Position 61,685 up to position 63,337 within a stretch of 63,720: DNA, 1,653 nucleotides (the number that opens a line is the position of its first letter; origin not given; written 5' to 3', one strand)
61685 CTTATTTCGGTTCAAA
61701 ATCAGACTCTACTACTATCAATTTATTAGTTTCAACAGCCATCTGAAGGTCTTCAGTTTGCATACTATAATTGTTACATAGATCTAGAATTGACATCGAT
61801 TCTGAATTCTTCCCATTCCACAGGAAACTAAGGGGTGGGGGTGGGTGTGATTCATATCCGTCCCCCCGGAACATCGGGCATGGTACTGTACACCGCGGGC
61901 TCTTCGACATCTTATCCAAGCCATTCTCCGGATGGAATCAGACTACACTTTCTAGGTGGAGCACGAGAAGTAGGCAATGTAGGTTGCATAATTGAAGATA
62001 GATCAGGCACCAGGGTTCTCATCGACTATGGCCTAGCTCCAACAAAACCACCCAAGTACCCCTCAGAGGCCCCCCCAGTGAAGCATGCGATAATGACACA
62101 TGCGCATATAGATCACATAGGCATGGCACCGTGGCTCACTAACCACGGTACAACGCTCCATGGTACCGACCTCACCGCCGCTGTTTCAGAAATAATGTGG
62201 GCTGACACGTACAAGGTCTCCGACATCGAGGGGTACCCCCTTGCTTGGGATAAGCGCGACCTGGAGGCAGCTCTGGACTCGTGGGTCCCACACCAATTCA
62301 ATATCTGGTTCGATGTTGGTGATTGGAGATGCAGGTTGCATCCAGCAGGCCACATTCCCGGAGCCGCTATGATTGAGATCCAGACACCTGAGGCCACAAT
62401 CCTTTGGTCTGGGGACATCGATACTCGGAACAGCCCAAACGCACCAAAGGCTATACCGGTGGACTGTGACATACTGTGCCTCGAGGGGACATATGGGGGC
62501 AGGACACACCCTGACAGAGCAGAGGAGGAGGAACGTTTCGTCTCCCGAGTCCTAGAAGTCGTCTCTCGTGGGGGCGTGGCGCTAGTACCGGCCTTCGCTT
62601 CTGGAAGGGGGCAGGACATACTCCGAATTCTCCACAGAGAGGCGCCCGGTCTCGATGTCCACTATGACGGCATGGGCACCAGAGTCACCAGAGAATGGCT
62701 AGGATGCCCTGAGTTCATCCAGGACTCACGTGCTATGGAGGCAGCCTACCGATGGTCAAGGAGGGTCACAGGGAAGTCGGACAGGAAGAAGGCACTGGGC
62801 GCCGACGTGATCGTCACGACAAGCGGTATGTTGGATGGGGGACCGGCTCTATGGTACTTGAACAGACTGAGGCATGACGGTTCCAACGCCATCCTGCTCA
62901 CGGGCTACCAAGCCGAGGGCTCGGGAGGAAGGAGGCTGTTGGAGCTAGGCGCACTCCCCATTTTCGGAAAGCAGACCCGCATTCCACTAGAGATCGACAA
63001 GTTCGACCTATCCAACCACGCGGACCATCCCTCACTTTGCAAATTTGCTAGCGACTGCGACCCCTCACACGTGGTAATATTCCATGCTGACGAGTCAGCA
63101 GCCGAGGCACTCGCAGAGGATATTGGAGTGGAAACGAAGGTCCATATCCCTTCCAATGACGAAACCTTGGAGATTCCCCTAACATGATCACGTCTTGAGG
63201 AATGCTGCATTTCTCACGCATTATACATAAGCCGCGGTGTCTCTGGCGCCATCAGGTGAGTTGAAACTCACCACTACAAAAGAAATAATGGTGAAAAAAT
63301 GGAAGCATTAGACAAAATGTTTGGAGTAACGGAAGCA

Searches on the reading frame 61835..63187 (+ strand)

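Call 38: search_protein_families(library=pfam, proteins=[window:61835-63187:+], max_evalue=0.00001)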
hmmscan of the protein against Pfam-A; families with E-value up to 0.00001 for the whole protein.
window:61835-63187:+ (450 aa): 3 families
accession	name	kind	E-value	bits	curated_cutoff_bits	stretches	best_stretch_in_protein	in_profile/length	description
PF10996.14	Beta-Casp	-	4.9e-12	46.9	27.7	1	270-368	17-120/120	Beta-Casp domain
PF00753.33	Lactamase_B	-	1.1e-08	35.7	22.7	1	53-197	11-152/196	Metallo-beta-lactamase superfamily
PF07521.17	RMMBL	-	1.5e-08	34.9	21.6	1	383-437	4-59/63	Zn-dependent metallo-hydrolase RNA specificity domain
